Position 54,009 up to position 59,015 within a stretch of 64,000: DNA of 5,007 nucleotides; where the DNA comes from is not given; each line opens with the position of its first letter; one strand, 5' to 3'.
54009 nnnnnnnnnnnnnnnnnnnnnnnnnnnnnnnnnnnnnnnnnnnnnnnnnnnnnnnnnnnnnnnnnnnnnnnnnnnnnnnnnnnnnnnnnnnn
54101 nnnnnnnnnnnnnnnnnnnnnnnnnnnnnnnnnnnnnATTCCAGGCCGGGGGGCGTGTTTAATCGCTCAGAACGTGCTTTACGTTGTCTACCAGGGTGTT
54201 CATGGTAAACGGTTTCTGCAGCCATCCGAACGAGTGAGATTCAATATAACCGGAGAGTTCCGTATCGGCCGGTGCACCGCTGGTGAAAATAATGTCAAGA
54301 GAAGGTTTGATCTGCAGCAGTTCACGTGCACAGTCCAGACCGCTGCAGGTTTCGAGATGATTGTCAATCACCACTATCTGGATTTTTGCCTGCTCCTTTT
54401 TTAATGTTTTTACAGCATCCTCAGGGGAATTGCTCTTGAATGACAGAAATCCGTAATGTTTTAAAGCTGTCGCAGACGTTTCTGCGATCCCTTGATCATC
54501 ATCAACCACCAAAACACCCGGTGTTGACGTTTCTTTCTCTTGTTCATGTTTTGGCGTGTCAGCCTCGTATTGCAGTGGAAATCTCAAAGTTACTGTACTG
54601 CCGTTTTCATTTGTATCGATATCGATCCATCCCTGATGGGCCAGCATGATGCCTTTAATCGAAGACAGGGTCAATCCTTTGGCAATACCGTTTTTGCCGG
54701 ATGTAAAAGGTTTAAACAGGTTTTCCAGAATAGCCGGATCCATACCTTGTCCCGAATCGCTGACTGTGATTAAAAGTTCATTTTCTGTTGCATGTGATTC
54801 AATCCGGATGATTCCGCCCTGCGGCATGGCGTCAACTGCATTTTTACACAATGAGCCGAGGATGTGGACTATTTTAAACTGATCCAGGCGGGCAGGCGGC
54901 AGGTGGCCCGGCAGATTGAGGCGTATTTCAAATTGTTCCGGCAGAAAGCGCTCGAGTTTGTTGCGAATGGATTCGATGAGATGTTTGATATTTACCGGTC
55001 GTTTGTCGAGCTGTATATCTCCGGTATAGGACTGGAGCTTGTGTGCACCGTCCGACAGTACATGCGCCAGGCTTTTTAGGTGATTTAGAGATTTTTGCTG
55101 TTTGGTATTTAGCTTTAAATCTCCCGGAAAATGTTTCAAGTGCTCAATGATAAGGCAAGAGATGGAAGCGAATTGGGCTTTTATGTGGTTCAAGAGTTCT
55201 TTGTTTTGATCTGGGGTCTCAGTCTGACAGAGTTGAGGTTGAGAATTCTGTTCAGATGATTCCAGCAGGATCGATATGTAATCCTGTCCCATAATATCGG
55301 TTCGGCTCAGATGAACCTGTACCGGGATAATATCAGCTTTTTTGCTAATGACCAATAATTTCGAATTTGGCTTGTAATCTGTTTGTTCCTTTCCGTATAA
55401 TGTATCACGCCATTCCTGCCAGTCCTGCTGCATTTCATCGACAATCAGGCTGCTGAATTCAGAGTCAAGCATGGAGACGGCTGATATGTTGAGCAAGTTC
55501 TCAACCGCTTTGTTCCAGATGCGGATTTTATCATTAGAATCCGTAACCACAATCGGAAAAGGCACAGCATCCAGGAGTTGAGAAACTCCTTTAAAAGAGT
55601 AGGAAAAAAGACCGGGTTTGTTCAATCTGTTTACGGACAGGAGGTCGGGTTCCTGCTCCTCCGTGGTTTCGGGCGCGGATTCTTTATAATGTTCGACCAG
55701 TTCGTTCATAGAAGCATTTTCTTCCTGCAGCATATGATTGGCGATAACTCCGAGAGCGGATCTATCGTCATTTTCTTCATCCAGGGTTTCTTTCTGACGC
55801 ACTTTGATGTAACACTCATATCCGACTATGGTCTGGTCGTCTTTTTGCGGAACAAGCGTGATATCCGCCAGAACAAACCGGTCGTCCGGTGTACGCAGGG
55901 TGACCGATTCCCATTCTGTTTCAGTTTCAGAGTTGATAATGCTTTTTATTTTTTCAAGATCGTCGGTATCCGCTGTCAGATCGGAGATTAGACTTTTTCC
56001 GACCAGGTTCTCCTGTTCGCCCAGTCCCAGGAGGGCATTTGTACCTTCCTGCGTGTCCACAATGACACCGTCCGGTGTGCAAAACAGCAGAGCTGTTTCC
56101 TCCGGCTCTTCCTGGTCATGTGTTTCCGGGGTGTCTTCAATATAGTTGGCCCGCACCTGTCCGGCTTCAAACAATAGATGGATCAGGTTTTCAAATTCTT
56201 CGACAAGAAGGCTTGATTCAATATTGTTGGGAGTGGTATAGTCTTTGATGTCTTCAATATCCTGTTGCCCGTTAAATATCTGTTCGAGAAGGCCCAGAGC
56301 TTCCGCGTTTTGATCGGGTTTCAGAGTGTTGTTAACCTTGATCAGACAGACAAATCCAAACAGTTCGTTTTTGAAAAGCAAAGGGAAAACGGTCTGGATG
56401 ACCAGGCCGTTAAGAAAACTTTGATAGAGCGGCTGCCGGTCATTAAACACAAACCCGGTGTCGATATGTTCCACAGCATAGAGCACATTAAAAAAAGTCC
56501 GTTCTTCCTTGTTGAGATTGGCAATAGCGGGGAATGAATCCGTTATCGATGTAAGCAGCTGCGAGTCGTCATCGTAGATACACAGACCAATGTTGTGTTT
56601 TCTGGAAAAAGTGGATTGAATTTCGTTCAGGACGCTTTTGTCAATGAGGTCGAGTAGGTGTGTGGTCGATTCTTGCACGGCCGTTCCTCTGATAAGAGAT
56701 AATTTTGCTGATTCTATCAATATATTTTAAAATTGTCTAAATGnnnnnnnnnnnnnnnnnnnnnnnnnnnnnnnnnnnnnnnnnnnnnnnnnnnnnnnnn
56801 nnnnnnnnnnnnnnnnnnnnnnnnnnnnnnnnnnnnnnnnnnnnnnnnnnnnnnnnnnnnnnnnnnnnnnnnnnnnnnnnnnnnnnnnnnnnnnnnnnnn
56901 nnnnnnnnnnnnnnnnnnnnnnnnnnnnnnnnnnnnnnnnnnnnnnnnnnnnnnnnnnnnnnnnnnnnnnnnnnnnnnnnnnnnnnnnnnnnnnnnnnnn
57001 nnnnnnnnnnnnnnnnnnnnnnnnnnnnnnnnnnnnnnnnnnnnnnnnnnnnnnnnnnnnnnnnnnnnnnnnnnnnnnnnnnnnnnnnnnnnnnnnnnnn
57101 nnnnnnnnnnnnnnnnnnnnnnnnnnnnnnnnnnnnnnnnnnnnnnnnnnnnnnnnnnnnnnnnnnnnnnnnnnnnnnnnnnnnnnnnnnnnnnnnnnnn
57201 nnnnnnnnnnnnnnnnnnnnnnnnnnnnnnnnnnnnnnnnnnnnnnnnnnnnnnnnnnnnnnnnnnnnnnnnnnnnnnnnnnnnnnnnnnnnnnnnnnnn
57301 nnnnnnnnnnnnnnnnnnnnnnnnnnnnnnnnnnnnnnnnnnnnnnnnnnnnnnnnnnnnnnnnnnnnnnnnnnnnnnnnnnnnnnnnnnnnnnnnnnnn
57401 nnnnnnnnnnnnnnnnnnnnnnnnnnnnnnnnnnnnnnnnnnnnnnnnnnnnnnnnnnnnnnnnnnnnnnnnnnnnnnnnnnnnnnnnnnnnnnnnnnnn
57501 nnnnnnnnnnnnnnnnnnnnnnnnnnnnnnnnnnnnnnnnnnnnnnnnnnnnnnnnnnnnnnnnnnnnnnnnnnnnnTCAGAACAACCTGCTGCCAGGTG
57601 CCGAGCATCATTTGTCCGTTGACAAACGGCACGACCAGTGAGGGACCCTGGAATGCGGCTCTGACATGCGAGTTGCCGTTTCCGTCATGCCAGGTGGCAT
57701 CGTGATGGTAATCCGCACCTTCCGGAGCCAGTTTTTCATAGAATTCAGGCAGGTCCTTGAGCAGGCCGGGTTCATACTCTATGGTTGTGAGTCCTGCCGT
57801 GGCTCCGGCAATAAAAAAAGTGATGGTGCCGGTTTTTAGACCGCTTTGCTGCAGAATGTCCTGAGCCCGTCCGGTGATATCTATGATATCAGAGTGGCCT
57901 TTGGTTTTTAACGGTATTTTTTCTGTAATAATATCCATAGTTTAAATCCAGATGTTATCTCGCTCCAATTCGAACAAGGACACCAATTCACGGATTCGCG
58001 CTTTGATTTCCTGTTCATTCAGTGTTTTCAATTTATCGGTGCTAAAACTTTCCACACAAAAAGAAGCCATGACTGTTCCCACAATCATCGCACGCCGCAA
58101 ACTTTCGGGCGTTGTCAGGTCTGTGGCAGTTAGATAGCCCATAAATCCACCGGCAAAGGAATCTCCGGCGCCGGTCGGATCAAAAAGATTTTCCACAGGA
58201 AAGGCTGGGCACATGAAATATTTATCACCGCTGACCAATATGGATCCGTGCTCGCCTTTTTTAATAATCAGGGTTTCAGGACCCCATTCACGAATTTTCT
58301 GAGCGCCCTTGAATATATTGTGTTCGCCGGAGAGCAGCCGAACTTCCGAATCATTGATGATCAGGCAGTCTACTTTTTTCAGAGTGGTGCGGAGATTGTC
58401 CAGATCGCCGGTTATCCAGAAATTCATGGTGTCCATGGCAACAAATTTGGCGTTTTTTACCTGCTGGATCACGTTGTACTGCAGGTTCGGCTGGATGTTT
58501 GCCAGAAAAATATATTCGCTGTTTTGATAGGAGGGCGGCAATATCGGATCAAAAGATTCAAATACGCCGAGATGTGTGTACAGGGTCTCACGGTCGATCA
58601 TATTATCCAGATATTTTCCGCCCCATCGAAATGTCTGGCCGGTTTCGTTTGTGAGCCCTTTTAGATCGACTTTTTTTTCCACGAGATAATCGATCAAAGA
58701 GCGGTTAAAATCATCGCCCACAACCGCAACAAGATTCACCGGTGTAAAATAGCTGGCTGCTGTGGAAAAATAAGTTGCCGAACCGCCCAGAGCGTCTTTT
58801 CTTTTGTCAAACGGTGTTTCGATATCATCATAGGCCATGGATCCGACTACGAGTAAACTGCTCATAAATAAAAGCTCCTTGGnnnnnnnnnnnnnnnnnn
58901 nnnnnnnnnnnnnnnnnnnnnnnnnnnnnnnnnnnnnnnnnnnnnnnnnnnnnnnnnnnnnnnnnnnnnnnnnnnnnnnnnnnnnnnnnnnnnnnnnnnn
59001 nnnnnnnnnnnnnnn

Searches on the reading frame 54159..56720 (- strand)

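Call 12: search_protein_families(library=pfam, proteins=[window:54159-56720:-], max_evalue=0.001)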
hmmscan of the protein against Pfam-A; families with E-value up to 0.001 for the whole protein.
window:54159-56720:- (853 aa): 6 families
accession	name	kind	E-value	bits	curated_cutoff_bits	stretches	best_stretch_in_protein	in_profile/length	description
PF02518.31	HATPase_c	-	4.1e-18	66.3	26.4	1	613-717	2-110/111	Histidine kinase-, DNA gyrase B-, and HSP90-like ATPase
PF00072.30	Response_reg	-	6.7e-14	52.4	30.2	1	736-847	1-110/111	Response regulator receiver domain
PF00989.32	PAS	-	9.8e-13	48.5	22.6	1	380-429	4-53/113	PAS fold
PF14501.12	HATPase_c_5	-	1.1e-05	25.6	22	1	613-709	2-96/102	GHKL domain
PF13188.13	PAS_8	-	0.00012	22.2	21.8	0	381-435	5-55/65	PAS domain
PF13426.13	PAS_9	-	0.00021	22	27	0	210-298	3-91/103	PAS domain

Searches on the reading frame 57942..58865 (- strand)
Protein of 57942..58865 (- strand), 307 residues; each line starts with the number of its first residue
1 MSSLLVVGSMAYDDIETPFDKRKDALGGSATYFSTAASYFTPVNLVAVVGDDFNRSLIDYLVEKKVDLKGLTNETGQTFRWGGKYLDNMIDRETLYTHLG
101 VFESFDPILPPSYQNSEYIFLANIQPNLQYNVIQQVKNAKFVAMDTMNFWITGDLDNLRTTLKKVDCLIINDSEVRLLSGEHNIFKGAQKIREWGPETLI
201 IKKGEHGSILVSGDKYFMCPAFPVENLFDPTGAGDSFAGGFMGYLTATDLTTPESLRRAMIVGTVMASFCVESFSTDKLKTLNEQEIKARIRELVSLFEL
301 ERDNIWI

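Call 12: search_protein_families(library=pfam, proteins=[window:57942-58865:-], max_evalue=0.001)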
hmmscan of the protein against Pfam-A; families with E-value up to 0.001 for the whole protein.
window:57942-58865:- (307 aa): 1 family
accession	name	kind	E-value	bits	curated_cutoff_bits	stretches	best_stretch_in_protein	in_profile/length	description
PF00294.29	PfkB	-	3.2e-25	89.5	25.8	1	23-277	33-296/302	pfkB family carbohydrate kinase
